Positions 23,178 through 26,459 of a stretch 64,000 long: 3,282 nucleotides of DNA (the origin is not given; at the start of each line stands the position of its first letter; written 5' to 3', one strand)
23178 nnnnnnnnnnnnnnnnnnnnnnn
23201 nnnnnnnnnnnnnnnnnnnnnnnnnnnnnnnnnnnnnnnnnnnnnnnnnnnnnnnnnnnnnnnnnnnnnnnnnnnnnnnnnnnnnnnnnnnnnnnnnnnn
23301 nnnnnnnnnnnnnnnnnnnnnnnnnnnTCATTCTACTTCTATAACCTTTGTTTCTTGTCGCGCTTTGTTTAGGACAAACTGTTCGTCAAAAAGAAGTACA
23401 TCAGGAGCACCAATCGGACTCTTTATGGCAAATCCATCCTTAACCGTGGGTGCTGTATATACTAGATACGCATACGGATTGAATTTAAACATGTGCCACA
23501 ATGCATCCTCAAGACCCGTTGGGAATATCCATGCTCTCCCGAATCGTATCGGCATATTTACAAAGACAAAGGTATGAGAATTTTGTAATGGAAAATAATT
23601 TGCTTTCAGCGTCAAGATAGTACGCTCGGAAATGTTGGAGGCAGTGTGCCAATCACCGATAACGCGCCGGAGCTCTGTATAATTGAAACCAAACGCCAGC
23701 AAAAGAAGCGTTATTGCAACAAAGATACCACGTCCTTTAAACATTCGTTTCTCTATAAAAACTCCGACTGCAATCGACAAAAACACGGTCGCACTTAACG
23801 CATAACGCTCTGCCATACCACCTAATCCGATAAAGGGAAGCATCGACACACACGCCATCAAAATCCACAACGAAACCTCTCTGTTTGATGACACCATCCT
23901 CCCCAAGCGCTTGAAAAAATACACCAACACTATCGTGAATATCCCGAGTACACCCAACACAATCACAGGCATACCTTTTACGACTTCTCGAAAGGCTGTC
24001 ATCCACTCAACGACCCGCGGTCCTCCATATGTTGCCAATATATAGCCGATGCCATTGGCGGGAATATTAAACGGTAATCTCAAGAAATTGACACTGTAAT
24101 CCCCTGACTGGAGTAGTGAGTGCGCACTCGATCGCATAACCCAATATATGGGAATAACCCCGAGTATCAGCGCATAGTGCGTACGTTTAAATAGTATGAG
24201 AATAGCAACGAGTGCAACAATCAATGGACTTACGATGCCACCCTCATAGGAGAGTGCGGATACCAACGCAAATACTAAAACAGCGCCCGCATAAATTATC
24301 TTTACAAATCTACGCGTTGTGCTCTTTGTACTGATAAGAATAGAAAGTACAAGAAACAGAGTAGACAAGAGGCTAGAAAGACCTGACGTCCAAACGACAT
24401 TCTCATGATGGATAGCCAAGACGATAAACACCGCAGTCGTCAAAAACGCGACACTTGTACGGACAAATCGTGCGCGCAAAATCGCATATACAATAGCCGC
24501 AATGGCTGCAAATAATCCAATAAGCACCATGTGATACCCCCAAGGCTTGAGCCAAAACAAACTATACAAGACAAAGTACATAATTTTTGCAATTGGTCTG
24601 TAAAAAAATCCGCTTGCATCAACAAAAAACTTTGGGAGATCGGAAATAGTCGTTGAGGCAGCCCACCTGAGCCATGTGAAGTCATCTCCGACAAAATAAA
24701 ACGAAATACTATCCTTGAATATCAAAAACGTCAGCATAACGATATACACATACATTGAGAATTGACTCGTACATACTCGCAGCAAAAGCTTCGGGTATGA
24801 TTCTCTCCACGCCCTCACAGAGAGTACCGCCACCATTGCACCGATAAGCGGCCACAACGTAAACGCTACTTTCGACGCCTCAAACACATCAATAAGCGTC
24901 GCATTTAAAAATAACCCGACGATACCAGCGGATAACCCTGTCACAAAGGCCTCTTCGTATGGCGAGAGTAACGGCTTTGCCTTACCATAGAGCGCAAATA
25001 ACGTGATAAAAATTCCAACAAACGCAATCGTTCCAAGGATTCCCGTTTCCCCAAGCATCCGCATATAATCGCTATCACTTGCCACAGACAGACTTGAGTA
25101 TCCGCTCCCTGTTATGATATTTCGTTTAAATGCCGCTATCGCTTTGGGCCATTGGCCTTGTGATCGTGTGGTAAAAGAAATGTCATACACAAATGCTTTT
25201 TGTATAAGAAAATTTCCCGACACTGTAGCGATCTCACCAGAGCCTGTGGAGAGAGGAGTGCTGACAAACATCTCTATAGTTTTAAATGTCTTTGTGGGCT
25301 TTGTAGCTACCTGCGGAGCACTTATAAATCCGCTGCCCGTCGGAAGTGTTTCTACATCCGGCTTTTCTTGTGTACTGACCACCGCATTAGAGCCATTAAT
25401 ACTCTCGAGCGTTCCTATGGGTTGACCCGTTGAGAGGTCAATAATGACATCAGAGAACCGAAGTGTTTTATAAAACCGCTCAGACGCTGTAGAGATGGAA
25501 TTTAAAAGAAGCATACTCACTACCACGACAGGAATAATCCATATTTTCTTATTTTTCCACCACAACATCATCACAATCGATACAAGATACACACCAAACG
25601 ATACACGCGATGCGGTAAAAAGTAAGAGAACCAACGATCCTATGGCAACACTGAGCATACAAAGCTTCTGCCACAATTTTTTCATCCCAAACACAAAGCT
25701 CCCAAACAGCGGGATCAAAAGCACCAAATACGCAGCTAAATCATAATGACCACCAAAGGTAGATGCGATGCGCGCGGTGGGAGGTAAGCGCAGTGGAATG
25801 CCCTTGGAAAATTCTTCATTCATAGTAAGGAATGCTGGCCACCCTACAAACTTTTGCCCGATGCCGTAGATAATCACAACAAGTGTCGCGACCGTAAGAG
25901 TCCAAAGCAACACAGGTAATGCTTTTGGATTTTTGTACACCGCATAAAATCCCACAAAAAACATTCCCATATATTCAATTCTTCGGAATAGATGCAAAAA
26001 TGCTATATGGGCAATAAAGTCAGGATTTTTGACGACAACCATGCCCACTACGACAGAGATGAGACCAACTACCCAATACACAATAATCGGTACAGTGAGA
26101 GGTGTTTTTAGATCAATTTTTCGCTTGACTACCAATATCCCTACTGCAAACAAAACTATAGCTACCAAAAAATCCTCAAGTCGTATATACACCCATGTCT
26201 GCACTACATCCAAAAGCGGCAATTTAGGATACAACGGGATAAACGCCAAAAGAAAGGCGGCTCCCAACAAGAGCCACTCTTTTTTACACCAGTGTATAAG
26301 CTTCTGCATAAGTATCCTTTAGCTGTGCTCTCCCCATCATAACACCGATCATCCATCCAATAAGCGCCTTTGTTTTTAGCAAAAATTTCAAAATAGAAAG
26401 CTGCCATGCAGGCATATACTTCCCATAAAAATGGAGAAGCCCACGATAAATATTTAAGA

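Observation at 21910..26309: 993-aa fusion of an O-antigen-ligase-like domain with a GT-C domain, next to a PMT/ArnT-like GT-C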

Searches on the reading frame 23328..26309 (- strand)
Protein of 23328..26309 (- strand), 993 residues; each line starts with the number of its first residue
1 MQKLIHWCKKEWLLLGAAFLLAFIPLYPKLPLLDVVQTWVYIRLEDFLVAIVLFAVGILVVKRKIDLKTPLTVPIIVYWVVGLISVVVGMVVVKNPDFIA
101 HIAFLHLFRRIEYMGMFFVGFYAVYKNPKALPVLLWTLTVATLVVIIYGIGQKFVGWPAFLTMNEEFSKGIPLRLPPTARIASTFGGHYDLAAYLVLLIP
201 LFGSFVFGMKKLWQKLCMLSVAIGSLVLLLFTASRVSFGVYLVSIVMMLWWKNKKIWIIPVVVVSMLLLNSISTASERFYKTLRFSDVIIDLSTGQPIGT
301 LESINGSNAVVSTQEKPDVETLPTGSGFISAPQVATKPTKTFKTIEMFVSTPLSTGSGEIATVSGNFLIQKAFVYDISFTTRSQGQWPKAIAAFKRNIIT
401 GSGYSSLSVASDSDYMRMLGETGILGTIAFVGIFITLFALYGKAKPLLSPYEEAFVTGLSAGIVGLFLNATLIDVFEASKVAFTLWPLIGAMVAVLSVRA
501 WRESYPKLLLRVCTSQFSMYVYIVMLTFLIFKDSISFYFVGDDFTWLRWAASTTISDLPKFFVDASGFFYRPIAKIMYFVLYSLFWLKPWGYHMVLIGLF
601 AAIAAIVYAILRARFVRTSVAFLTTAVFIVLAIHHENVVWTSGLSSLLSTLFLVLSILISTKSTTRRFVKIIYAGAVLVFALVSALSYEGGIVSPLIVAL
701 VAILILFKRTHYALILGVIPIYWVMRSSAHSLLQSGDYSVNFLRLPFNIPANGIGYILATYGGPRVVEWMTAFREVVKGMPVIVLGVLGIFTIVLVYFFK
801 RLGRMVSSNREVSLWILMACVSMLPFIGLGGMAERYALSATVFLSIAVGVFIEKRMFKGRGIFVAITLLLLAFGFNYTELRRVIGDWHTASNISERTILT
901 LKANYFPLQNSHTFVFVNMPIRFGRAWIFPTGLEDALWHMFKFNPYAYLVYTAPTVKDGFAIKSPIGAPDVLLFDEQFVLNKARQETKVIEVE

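Call 5: search_protein_families(library=pfam, proteins=[window:23328-26309:-], max_evalue=0.1)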
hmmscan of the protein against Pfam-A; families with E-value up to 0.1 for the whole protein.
window:23328-26309:- (993 aa): 1 family
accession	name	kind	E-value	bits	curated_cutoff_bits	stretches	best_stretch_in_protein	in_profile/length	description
PF04932.20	Wzy_C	-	0.00015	22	31.7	1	222-431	3-149/149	O-Antigen ligase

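Call 6: search_protein_families(library=ncbifam, proteins=[window:23328-26309:-], max_evalue=0.1)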
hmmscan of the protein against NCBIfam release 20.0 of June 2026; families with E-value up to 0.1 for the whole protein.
window:23328-26309:- (993 aa): 1 family
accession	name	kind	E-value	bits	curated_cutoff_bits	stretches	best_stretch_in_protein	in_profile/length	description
TIGR00947.1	2A73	equivalog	1.2e-05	24.6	366.4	1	47-257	44-247/425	IctB family putative bicarbonate transporter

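Call 7: find_homologous_proteins(query=window:23328-26309:-)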
Query window:23328-26309:- (993 aa): 1831 proteins with E <= 0.001 among 8000 candidates; the best 120 are listed.
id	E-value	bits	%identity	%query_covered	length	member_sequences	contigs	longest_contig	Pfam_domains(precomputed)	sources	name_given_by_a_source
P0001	0.0e+0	2174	100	100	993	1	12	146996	-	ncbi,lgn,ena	ncbi:MAG: hypothetical protein AAB492_00490 [Patescibacteria group bacterium]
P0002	0.0e+0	1911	100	88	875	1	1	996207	-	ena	-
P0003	0.0e+0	1740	77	100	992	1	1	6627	-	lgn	-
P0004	0.0e+0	1702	78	100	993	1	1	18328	PF04932.21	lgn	-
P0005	0.0e+0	1656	74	100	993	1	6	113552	PF04932.21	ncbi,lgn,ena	ncbi:MAG: hypothetical protein AAB937_00315 [Patescibacteria group bacterium]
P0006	0.0e+0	1627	73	100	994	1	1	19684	-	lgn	-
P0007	0.0e+0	1212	56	100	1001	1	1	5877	-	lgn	-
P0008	0.0e+0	1206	56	100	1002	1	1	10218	-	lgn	-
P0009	0.0e+0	1202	56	100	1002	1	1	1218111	-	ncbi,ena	-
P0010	0.0e+0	1198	55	100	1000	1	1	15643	-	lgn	-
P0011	0.0e+0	1189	56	100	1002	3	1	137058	-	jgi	-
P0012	0.0e+0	1185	56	100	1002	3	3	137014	-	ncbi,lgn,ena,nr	ncbi:hypothetical protein KKG44_01445 [Patescibacteria group bacterium]|nr:hypothetical protein [Pat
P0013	0.0e+0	1176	55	100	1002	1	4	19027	PF04932.21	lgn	-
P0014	0.0e+0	1172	55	100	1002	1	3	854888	-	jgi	-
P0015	0.0e+0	1168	53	100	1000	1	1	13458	-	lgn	-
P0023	0.0e+0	1118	54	100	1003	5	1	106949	PF04932.21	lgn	-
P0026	0.0e+0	1116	53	100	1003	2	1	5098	PF04932.21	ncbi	-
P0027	0.0e+0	1109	54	100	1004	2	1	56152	PF04932.21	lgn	-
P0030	0.0e+0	1052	51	100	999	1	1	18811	PF04932.21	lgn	-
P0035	0.0e+0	1020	49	100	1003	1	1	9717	PF04932.21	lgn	-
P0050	1.2e-291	988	48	100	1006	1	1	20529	PF04932.21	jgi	jgi:O-Antigen ligase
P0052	2.3e-290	984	47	100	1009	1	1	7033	PF04932.21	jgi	jgi:hypothetical protein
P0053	4.8e-290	983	48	100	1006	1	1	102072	PF04932.21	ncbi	-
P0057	6.2e-289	979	50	100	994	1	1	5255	PF04932.21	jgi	jgi:hypothetical protein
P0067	2.0e-284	965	49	100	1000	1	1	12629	PF04932.21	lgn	-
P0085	3.9e-277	940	47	100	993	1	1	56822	PF04932.21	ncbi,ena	-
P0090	6.9e-276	936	46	98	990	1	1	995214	PF04932.21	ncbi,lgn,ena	-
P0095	6.4e-273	926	46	99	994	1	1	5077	PF04932.21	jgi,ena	-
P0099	1.6e-272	925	47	100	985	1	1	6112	PF04932.21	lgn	-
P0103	3.7e-271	921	46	99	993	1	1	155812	PF04932.21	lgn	-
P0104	2.3e-270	918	47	99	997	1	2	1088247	-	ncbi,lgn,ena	-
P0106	1.3e-269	916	46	98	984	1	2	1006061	PF04932.21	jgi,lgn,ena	jgi:hypothetical protein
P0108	6.9e-269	913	47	99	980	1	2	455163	PF04932.21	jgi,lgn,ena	jgi:hypothetical protein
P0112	3.4e-268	911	45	100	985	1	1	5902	PF04932.21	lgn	-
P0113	3.9e-268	911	45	99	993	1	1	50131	PF04932.21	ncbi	-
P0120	1.7e-264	899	47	98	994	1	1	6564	PF04932.21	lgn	-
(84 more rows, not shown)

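Call 11: search_solved_structures(query=A1, max_evalue=10, show_alignments=3)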
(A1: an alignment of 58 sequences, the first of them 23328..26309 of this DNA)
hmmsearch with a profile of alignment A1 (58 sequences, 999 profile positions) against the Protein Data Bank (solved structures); distinct sequences matched with E-value up to 10: 1.
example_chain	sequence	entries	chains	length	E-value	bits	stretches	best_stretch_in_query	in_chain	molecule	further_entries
8q7u_A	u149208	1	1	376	2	9.4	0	931-964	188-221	Photorhabdus luminescens subsp. laumondii TTO1 complete genome segment 3/17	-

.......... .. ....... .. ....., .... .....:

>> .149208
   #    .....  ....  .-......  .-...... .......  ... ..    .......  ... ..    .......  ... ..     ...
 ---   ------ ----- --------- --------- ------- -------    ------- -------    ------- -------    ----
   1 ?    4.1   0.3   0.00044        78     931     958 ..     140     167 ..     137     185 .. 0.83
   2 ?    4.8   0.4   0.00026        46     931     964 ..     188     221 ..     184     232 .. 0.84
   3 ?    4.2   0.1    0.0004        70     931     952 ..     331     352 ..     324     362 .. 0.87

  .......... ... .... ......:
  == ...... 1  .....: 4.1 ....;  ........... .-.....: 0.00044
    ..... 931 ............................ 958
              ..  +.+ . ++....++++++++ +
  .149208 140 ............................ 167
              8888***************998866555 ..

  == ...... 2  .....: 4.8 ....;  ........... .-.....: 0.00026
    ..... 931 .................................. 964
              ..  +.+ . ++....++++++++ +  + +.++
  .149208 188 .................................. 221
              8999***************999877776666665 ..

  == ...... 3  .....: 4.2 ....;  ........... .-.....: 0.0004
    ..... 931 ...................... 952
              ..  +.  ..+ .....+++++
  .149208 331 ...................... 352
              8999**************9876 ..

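Call 22: predict_structure(alignment_id=A1)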
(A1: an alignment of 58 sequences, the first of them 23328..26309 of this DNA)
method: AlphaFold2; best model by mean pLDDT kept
length: 993 residues; sequences in the alignment: 58
mean_pLDDT: 77.0   pTM: 0.78
mean pLDDT of the five models: 77.0, 76.3, 74.2, 74.1, 73.1
residues with pLDDT >= 90: 295; 70-90: 460; 50-70: 87; < 50: 151
segments of 3 or more residues with pLDDT < 50: 160-186, 273-305, 307-377, 379-381, 406-416, 988-993
pLDDT, mean of each block of 10 residues (from residue 1): 84 88 80 67 81 87 82 92 85 67 81 90 86 91 86 64 35 32 51 89 91 92 89 75 94 92 82 44 34 42 43 37 25 30 36 43 35 42 58 76 53 52 83 92 89 94 88 67 90 86 88 92 95 89 86 83 79 91 77 94 97 92 95 94 93 94 81 90 91 90 82 82 86 61 78 87 88 78 72 69 65 90 85 88 94 77 82 94 93 87 79 87 88 85 82 83 79 83 63 37
secondary structure, 60 per line:
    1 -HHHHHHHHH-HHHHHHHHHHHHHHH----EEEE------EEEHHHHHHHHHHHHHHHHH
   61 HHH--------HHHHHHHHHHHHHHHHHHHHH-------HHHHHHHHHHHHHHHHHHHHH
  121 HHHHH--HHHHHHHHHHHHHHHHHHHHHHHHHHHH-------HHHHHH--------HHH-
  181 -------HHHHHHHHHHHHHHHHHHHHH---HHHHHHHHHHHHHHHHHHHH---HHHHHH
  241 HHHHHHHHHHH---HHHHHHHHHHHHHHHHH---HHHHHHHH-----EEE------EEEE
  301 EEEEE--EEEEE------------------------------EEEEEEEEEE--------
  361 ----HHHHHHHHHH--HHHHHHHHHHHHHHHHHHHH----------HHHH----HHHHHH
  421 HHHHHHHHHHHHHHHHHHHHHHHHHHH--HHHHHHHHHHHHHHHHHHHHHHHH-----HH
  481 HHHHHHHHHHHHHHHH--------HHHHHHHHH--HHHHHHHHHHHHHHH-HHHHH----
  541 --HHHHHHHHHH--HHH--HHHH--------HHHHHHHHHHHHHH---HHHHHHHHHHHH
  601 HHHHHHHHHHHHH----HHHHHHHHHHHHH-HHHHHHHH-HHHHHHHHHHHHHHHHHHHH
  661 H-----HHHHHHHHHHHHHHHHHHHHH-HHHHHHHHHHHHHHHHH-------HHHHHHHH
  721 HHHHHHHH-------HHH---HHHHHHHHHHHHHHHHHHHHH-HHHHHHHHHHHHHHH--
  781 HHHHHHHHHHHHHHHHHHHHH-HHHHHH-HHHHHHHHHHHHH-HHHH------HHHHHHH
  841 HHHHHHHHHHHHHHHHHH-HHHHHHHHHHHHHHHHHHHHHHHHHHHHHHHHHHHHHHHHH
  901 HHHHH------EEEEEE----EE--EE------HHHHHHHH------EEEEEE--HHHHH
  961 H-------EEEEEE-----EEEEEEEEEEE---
elements in order (helices of 4 or more, strands of 3 or more residues): H2-10 H12-26 E31-34 E41-43 H44-63 H72-92 H100-125 H128-155 H163-168 H188-208 H212-231 H235-251 H255-271 H275-282 E288-290 E297-305 E308-312 E343-352 H365-374 H377-396 H407-410 H415-447 H450-473 H479-496 H505-513 H516-530 H532-536 H543-552 H560-563 H572-585 H589-613 H618-630 H632-639 H641-661 H667-687 H689-705 H713-728 H742-762 H764-778 H781-801 H803-808 H810-822 H824-827 H834-858 H860-905 E912-917 H934-941 E948-953 H956-961 E969-974 E980-990

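Call 30: find_encoding_contigs(protein=P0009, flank=10000, max_places=1)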
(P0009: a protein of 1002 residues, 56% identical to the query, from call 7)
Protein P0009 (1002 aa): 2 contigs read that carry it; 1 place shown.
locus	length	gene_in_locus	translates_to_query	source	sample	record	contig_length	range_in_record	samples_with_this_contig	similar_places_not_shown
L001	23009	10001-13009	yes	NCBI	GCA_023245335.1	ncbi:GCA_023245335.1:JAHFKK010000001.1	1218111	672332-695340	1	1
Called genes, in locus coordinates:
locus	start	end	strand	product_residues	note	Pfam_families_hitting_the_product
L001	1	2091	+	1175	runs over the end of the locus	-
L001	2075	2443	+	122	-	-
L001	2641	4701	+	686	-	-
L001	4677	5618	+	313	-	PF00106:adh_short (weak), PF01073:3Beta_HSD, PF01370:Epimerase, PF02719:Polysacc_synt_2 (faint), PF04321:RmlD_sub_bind, PF16363:GDP_Man_Dehyd, PF07993:NAD_binding_4 (weak)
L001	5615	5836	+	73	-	-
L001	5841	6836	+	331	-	PF01073:3Beta_HSD, PF01370:Epimerase, PF02719:Polysacc_synt_2, PF04321:RmlD_sub_bind, PF05368:NmrA (weak), PF07993:NAD_binding_4 (weak), PF13460:NAD_binding_10 (weak), PF16363:GDP_Man_Dehyd, +1 more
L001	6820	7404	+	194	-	PF13439:Glyco_transf_4 (weak)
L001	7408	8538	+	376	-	PF13439:Glyco_transf_4 (weak), PF20706:GT4-conflict, PF00534:Glycos_transf_1, PF13692:Glyco_trans_1_4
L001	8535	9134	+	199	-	PF00132:Hexapep, PF14602:Hexapep_2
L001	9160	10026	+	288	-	PF00535:Glycos_transf_2, PF13641:Glyco_tranf_2_3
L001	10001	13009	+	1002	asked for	-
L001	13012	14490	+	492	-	PF02366:PMT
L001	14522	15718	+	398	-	PF13439:Glyco_transf_4, PF13579:Glyco_trans_4_4, PF00534:Glycos_transf_1, PF13692:Glyco_trans_1_4, PF13524:Glyco_trans_1_2 (weak)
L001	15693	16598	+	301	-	PF00535:Glycos_transf_2, PF13641:Glyco_tranf_2_3, PF13632:Glyco_trans_2_3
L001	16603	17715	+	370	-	PF13439:Glyco_transf_4, PF13579:Glyco_trans_4_4 (faint), PF20706:GT4-conflict, PF00534:Glycos_transf_1, PF13692:Glyco_trans_1_4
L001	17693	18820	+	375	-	PF13439:Glyco_transf_4 (faint), PF20706:GT4-conflict, PF00534:Glycos_transf_1, PF13692:Glyco_trans_1_4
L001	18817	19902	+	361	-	PF00483:NTP_transferase, PF12804:NTP_transf_3 (weak), PF22640:ManC_GMP_beta-helix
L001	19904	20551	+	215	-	PF02397:Bac_transf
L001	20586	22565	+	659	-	PF13196:DUF4012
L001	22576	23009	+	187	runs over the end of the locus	PF11967:RecO_N, PF02565:RecO_C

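Call 31: find_encoding_contigs(protein=P0090, flank=10000, max_places=1)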
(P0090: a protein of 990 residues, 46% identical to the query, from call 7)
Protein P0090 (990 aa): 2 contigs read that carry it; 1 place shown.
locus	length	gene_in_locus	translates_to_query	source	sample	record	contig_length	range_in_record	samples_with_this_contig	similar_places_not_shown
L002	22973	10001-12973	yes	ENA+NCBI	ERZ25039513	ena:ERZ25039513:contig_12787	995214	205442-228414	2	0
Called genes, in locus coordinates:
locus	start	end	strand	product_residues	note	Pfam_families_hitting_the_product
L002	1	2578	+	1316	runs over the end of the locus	-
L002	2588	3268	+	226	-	PF00535:Glycos_transf_2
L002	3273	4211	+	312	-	PF01073:3Beta_HSD, PF01370:Epimerase, PF02719:Polysacc_synt_2 (faint), PF04321:RmlD_sub_bind, PF16363:GDP_Man_Dehyd, PF07993:NAD_binding_4 (weak)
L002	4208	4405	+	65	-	-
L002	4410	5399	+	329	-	PF01073:3Beta_HSD, PF01370:Epimerase, PF02719:Polysacc_synt_2, PF04321:RmlD_sub_bind, PF05368:NmrA (faint), PF13460:NAD_binding_10 (weak), PF16363:GDP_Man_Dehyd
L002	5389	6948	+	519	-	-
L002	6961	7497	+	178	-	PF13439:Glyco_transf_4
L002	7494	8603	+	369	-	PF13439:Glyco_transf_4 (weak), PF20706:GT4-conflict, PF00534:Glycos_transf_1, PF13692:Glyco_trans_1_4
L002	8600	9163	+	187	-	PF25087:GMPPB_C (faint), PF00132:Hexapep, PF14602:Hexapep_2 (weak)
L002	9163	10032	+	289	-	PF00535:Glycos_transf_2, PF13641:Glyco_tranf_2_3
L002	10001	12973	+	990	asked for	PF04932:Wzy_C (weak)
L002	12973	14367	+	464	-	-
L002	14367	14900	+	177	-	PF01936:NYN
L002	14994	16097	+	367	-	PF13439:Glyco_transf_4, PF13692:Glyco_trans_1_4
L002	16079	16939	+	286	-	PF00535:Glycos_transf_2, PF13641:Glyco_tranf_2_3, PF13632:Glyco_trans_2_3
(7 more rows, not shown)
